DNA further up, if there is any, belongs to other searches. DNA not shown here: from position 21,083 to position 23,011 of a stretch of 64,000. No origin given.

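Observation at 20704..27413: Compact HdrC-HdrB-HdrA-MvhD + soluble SdhB/SdhA-like + HybD-like operon: candidate flavin-based bifurcating fumarate reductase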

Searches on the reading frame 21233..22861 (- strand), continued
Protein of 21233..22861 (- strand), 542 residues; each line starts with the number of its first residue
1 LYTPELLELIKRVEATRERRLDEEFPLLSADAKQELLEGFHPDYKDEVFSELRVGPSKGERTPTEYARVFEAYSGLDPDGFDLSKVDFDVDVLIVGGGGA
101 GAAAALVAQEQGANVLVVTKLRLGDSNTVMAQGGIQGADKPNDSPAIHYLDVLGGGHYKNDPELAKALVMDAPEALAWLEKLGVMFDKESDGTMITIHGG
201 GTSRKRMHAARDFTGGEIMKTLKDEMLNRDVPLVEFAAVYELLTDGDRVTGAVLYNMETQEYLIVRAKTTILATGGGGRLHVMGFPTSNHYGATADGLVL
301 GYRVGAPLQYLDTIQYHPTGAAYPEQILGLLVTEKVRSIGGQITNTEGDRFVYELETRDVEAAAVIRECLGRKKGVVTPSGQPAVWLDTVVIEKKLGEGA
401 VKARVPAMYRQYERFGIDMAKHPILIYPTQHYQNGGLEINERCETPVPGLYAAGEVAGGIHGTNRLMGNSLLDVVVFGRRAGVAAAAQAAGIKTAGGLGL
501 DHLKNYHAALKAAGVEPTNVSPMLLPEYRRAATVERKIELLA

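Call 13: find_encoding_contigs(protein=P0100, flank=10000, max_places=2)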
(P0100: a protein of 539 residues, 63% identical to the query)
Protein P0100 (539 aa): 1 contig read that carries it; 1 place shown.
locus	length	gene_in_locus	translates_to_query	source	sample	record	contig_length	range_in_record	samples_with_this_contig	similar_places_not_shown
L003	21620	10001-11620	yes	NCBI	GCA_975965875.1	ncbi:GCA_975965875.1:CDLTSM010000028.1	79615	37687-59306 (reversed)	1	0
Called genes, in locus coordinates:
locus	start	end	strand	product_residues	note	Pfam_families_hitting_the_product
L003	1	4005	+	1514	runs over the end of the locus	PF12831:FAD_oxidored (weak), PF14691:Fer4_20, PF07992:Pyr_redox_2, PF13738:Pyr_redox_3, PF07992:Pyr_redox_2, PF07992:Pyr_redox_2, PF12838:Fer4_7, PF14697:Fer4_21, +18 more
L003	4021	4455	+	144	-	PF02662:FlpD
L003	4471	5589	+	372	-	PF04432:FrhB_FdhB_C, PF14697:Fer4_21 (faint), PF00037:Fer4 (faint), PF12797:Fer4_2 (faint), PF13183:Fer4_8, PF12838:Fer4_7 (weak), PF13187:Fer4_9 (weak)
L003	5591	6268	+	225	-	PF12838:Fer4_7 (faint), PF13187:Fer4_9 (faint), PF13183:Fer4_8 (weak), PF13237:Fer4_10 (weak), PF13534:Fer4_17 (weak), PF13237:Fer4_10 (weak), PF13183:Fer4_8 (weak), PF13534:Fer4_17 (weak), +1 more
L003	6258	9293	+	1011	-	PF12831:FAD_oxidored (weak), PF13183:Fer4_8 (weak), PF13187:Fer4_9 (weak), PF07992:Pyr_redox_2, PF00037:Fer4, PF12838:Fer4_7, PF13187:Fer4_9, PF14697:Fer4_21, +17 more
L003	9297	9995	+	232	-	PF13183:Fer4_8 (faint), PF13534:Fer4_17 (faint), PF14691:Fer4_20 (weak), PF13237:Fer4_10, PF12838:Fer4_7, PF13187:Fer4_9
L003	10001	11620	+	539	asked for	PF00890:FAD_binding_2, PF01266:DAO (weak), PF03486:HI0933_like (faint), PF07992:Pyr_redox_2 (faint)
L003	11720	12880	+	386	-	PF01855:POR_N, PF17147:PFOR_II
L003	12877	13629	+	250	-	PF02775:TPP_enzyme_C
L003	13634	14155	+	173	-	PF01558:POR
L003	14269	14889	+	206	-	PF02632:BioY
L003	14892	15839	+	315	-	PF08279:HTH_11, PF03099:BPL_LplA_LipB, PF02237:BPL_C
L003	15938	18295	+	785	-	PF08126:Propeptide_C25, PF01364:Peptidase_C25, PF03785:Peptidase_C25_C (weak), PF18911:PKD_4 (weak), PF00801:PKD (weak)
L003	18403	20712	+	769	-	PF00246:Peptidase_M14, PF20773:InhA-like_MAM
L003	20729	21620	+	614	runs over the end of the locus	PF04371:PAD_porph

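Call 19: find_related_loci(query=window:21233-22861:-, collection=genome_contigs, flank=10000)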
Query window:21233-22861:- (542 aa) in genome_contigs; peptide patterns used: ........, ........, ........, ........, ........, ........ (x = any residue, [..] = any of these).
114 stretches matched a pattern; 74 encode a relative of the query (tblastn E <= 1e-3); 72 distinct loci.
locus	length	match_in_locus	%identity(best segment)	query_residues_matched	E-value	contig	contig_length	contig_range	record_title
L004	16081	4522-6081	94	1-542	0e+0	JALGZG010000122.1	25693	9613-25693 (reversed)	MAG: bacterium isolate SY70-5-8_Bin_20 SY70-5-8_Bin_20_scaffold_1919, whole genome shotgun sequence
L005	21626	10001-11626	93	1-542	0e+0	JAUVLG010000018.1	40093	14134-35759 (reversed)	MAG: Candidatus Eisenbacteria bacterium isolate CSMAG_500 CSMAG_500_k141_667660_length_40093_cov_21.0000, whole genome s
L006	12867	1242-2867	89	1-542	0e+0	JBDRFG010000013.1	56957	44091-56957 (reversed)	MAG: Candidatus Eisenbacteria bacterium isolate MEGAHIT-group-1.358 k141_5327084, whole genome shotgun sequence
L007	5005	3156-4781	88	1-542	0e+0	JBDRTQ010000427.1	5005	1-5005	MAG: Candidatus Eisenbacteria bacterium isolate MEGAHIT-group-3.92 k141_204483, whole genome shotgun sequence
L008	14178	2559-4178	80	1-540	0e+0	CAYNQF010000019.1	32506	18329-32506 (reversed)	MAG TPA_asm: uncultured bacterium isolate binchicken_co150_59 genome assembly, contig: NODE_2864_length_32506_cov_6.7283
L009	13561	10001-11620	80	1-540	0e+0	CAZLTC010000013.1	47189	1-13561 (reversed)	MAG TPA_asm: uncultured bacterium isolate SRP185410_co2_414 genome assembly, contig: NODE_731_length_47189_cov_8.088577,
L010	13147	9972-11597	65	1-541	0e+0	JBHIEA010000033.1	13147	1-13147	MAG: bacterium isolate b3.sp2_bin.56 NODE_1462_length_13147_cov_9.234723, whole genome shotgun sequence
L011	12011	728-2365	64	1-541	0e+0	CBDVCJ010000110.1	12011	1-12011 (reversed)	MAG TPA_asm: uncultured Thermoplasmata archaeon isolate SRR22302367_concoct_193 genome assembly, contig: ERZ26661968.270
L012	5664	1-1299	81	108-540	0e+0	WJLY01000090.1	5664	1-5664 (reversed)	MAG: Candidatus Effluviviaceae Genus IV sp. isolate Bin_501 k141_1067259, whole genome shotgun sequence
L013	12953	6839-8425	65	1-529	0e+0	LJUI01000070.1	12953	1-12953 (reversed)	MAG: candidate division TA06 bacterium SM23_40 WORSMTZ_11087, whole genome shotgun sequence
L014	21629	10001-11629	59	2-541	0e+0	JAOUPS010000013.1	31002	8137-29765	MAG: Candidatus Bathyarchaeota archaeon isolate 8_1_Oct_SF_Bin62 8_1_Oct_SF_Bin62_scaffold_517_c1, whole genome shotgun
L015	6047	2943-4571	58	2-541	0e+0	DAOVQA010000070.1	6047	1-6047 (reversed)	MAG TPA_asm: Candidatus Bathyarchaeota archaeon isolate CSMAG_1563 CSMAG_1563_k141_298103_length_6047_cov_56.4035, whole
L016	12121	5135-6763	59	2-541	0e+0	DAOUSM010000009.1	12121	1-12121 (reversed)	MAG TPA_asm: Candidatus Bathyarchaeota archaeon isolate CSMAG_546 CSMAG_546_k127_154717_length_12121_cov_8.0000, whole g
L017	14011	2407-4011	61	2-530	0e+0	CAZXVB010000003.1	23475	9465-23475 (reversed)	MAG TPA_asm: uncultured Anaerolineales bacterium isolate binchicken_co256_477 genome assembly, contig: NODE_4017_length_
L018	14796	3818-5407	60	2-530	0e+0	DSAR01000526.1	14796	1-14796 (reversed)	MAG TPA_asm: Chloroflexota bacterium isolate SpSt-1153 Ga0129302_1002005, whole genome shotgun sequence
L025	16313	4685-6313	57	2-541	0e+0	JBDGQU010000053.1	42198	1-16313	MAG: Candidatus Bipolaricaulia bacterium isolate DAL-Ass_33_96C0R DAL-Ass_33_96C0R_53, whole genome shotgun sequence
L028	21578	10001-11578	59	2-526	0e+0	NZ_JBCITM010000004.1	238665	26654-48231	Anoxynatronum sibiricum strain Z-7981 NODE_4_length_238665_cov_83.495565, whole genome shotgun sequence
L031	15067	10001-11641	53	2-538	0e+0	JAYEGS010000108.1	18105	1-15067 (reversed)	MAG: Pseudomonadota bacterium isolate MAG240 MAG240_108, whole genome shotgun sequence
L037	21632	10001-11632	56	2-538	0e+0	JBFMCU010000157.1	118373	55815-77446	MAG: Planctomycetota bacterium isolate MAG201 MAG201_157, whole genome shotgun sequence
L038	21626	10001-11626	52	2-541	0e+0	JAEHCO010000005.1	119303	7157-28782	MAG: Methanobacteriota archaeon isolate SF.bin51 NODE_5_length_119303_cov_11.072929, whole genome shotgun sequence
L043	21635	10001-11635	54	2-538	0e+0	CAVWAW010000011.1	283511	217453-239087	MAG: uncultured Acidobacteriota bacterium isolate MFD03804.bin.1.249 genome assembly, contig: contig_27991, whole genome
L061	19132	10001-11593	59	1-530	0e+0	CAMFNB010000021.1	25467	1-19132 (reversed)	MAG: uncultured Clostridia bacterium isolate SRR15725435_bin.15_metaWRAP_v1.3_MAG genome assembly, contig: ERZ10622438.1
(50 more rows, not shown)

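Call 41: search_protein_families(library=pfam, proteins=[L028:7687-9189:+, L028:15301-16317:+, L028:16314-17384:+, L028:17374-18195:+, L028:18256-19782:+, L010:6795-7772:+, L010:7775-9229:+, L010:192-1541:+, L010:1561-2406:+, L010:2424-2981:+], max_evalue=0.00001)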
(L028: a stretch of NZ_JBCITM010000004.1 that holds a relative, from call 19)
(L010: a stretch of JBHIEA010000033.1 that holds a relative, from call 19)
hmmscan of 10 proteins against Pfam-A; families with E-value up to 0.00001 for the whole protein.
L028:7687-9189:+ (500 aa): 2 families
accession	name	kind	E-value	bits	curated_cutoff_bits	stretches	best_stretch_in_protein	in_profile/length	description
PF00206.25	Lyase_1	-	1.6e-93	314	27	1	43-371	2-312/312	Lyase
PF10415.14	FumaraseC_C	-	1.7e-26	92.8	32.5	1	437-490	1-54/54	Fumarase C C-terminus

L028:15301-16317:+ (338 aa): 5 families
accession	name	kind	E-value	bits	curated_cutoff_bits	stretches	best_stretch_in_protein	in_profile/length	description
PF13183.11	Fer4_8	-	5.2e-09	36.9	27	1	219-290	1-68/68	4Fe-4S dicluster domain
PF12837.12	Fer4_6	-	1.6e-07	31.3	25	1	272-290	5-23/24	4Fe-4S binding domain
PF13534.11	Fer4_17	-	2.4e-07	31.7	22.2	0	222-290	1-60/61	4Fe-4S dicluster domain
PF00037.32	Fer4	-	3.8e-07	30.1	21.1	0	273-290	5-22/24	4Fe-4S binding domain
PF12797.12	Fer4_2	-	4.3e-06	26.8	24.5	0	270-288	4-22/22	4Fe-4S binding domain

L028:16314-17384:+ (356 aa): 3 families
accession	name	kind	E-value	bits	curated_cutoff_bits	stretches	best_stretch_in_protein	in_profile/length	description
PF17179.9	Fer4_22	-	7e-34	117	27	1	247-340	1-95/95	4Fe-4S dicluster domain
PF13183.11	Fer4_8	-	6.2e-06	27.1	27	0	247-340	4-68/68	4Fe-4S dicluster domain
PF12838.12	Fer4_7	-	6.3e-06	27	27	0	247-340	1-52/52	4Fe-4S dicluster domain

L028:17374-18195:+ (273 aa): 2 families
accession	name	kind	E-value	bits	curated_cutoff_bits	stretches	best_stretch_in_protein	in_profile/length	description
PF00175.26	NAD_binding_1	-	4.1e-14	53.6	22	1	110-214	1-107/109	Oxidoreductase NAD-binding domain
PF10418.14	DHODB_Fe-S_bind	-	4e-10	39.7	23.9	1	234-265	2-40/41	Iron-sulfur cluster binding domain of dihydroorotate dehydrogenase B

L028:18256-19782:+ (508 aa): 2 families
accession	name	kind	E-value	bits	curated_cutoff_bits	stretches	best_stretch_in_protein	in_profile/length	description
PF13336.12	AcetylCoA_hyd_C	-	2.9e-46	157.6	23.7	1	329-475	1-153/154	Acetyl-CoA hydrolase/transferase C-terminal domain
PF02550.21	AcetylCoA_hydro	-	1e-28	101.2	24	1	24-227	8-197/198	Acetyl-CoA hydrolase/transferase N-terminal domain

L010:6795-7772:+ (325 aa): 1 family
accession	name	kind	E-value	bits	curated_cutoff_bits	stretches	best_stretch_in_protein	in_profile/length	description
PF01058.29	Oxidored_q6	-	1.3e-24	86.8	27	1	14-179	1-127/128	NADH ubiquinone oxidoreductase, 20 Kd subunit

L010:7775-9229:+ (484 aa): 1 family
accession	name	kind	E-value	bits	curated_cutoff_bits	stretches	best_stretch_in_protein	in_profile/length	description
PF00374.24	NiFeSe_Hases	-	9.4e-34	117.6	25.8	2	40-117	1-78/508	Nickel-dependent hydrogenase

L010:192-1541:+ (449 aa): 2 families
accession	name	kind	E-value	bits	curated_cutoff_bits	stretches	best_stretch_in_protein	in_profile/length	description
PF00390.24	malic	-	9.6e-31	107.4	23.1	1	29-162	1-182/182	Malic enzyme, N-terminal domain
PF03949.21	Malic_M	-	3.2e-24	86.1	23.5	1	175-391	2-243/258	Malic enzyme, NAD binding domain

L010:1561-2406:+ (281 aa): 1 family
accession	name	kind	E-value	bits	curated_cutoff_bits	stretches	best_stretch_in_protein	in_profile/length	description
PF05681.19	Fumerase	-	5.2e-121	403.5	25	1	12-279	3-269/270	Fumarate hydratase (Fumerase)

L010:2424-2981:+ (185 aa): 1 family
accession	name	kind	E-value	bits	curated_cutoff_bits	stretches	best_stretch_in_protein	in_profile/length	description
PF05683.17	Fumerase_C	-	3.6e-62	209.8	22.2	1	3-177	27-204/205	Fumarase C-terminus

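Call 42: search_protein_families(library=pfam, proteins=[L061:6348-7421:+, L061:7424-8458:+, L061:8455-9279:+, L061:11672-12910:+, L061:12929-13774:+, L061:13793-14347:+, L031:7922-9115:+, L031:11692-12855:+, L031:12836-13738:+, L031:13811-14902:+], max_evalue=0.00001)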
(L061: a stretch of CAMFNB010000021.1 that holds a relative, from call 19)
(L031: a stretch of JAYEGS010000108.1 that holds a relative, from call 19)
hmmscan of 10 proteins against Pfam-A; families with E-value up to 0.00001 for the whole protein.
L061:6348-7421:+ (357 aa): 3 families
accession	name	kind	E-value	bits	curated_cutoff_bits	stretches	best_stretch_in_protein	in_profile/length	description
PF13183.11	Fer4_8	-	1.5e-08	35.5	27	1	234-305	1-68/68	4Fe-4S dicluster domain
PF13237.11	Fer4_10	-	4.6e-06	26.9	25.5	0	288-312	6-22/53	4Fe-4S dicluster domain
PF00037.32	Fer4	-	5.5e-06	26.4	21.1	0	289-305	6-22/24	4Fe-4S binding domain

L061:7424-8458:+ (344 aa): 7 families
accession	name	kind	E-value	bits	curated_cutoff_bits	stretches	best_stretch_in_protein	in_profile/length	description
PF17179.9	Fer4_22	-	1.8e-29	102.9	27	1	238-329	2-94/95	4Fe-4S dicluster domain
PF12797.12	Fer4_2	-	2.9e-07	30.5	24.5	0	237-250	9-22/22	4Fe-4S binding domain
PF00037.32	Fer4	-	4.2e-07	30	21.1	0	316-328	8-20/24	4Fe-4S binding domain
PF13237.11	Fer4_10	-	1.2e-06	28.7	25.5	0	315-328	8-21/53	4Fe-4S dicluster domain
PF13183.11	Fer4_8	-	3.9e-06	27.7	27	0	236-329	3-67/68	4Fe-4S dicluster domain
PF13534.11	Fer4_17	-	5.1e-06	27.4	22.2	0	274-329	8-59/61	4Fe-4S dicluster domain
PF13187.11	Fer4_9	-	5.8e-06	26.7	27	0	237-329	1-50/52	4Fe-4S dicluster domain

L061:8455-9279:+ (274 aa): 3 families
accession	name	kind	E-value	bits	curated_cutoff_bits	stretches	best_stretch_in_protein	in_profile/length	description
PF00175.26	NAD_binding_1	-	1e-14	55.5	22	1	114-216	1-107/109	Oxidoreductase NAD-binding domain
PF10418.14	DHODB_Fe-S_bind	-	3.1e-11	43.2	23.9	1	237-267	3-40/41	Iron-sulfur cluster binding domain of dihydroorotate dehydrogenase B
PF00970.30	FAD_binding_6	-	1e-05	26.3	21.1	0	12-99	4-96/99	Oxidoreductase FAD-binding domain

L061:11672-12910:+ (412 aa): 1 family
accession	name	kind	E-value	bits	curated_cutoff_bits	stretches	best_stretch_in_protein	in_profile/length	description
PF06826.17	Asp-Al_Ex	-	8.3e-60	201.9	27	2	238-408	2-166/167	Predicted Permease Membrane Region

L061:12929-13774:+ (281 aa): 1 family
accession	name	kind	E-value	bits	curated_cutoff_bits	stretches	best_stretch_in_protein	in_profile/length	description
PF05681.19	Fumerase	-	2.6e-114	381.5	25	1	12-278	2-268/270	Fumarate hydratase (Fumerase)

L061:13793-14347:+ (184 aa): 1 family
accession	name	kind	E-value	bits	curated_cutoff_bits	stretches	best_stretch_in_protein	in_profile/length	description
PF05683.17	Fumerase_C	-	2.2e-59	200.7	22.2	1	10-175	35-203/205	Fumarase C-terminus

L031:7922-9115:+ (397 aa): 1 family
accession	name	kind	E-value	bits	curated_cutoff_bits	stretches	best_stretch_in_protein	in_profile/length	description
PF13183.11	Fer4_8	-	1.2e-06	29.3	27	1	269-349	2-68/68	4Fe-4S dicluster domain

L031:11692-12855:+ (387 aa): 3 families
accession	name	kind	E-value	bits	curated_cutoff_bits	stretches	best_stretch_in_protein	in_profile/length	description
PF08442.15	ATP-grasp_2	-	2.1e-78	263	29.5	1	2-202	1-201/202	ATP-grasp domain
PF00549.24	Ligase_CoA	-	7e-34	117.1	24.5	1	263-383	1-128/128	CoA-ligase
PF24948.1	Citrate_synth_N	-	1.2e-13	51.4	83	1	29-230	40-232/232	ATP-citrate synthase ATP-grasp domain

L031:12836-13738:+ (300 aa): 4 families
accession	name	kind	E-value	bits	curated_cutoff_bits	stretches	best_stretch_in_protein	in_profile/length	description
PF02629.25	CoA_binding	-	3e-29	102.1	22.3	1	16-109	1-97/97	CoA binding domain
PF00549.24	Ligase_CoA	-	1.6e-24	86.9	24.5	1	161-279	1-125/128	CoA-ligase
PF13607.11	Succ_CoA_lig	-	1.1e-10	41.8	27.4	1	155-289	1-130/138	Succinyl-CoA ligase like flavodoxin domain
PF13380.12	CoA_binding_2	-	5.7e-06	27.2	22.8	0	33-139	18-115/116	CoA binding domain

L031:13811-14902:+ (363 aa): 3 families
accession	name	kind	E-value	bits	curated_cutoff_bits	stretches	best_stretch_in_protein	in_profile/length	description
PF06071.19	YchF-GTPase_C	-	1.9e-38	130.9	27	1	279-362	1-84/84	Protein of unknown function (DUF933)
PF01926.29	MMR_HSR1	-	4.8e-24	85.1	21.9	1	5-121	2-98/113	50S ribosome-binding GTPase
PF02421.24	FeoB_N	-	1.5e-08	34.8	27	1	5-50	3-48/156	Ferrous iron transport protein B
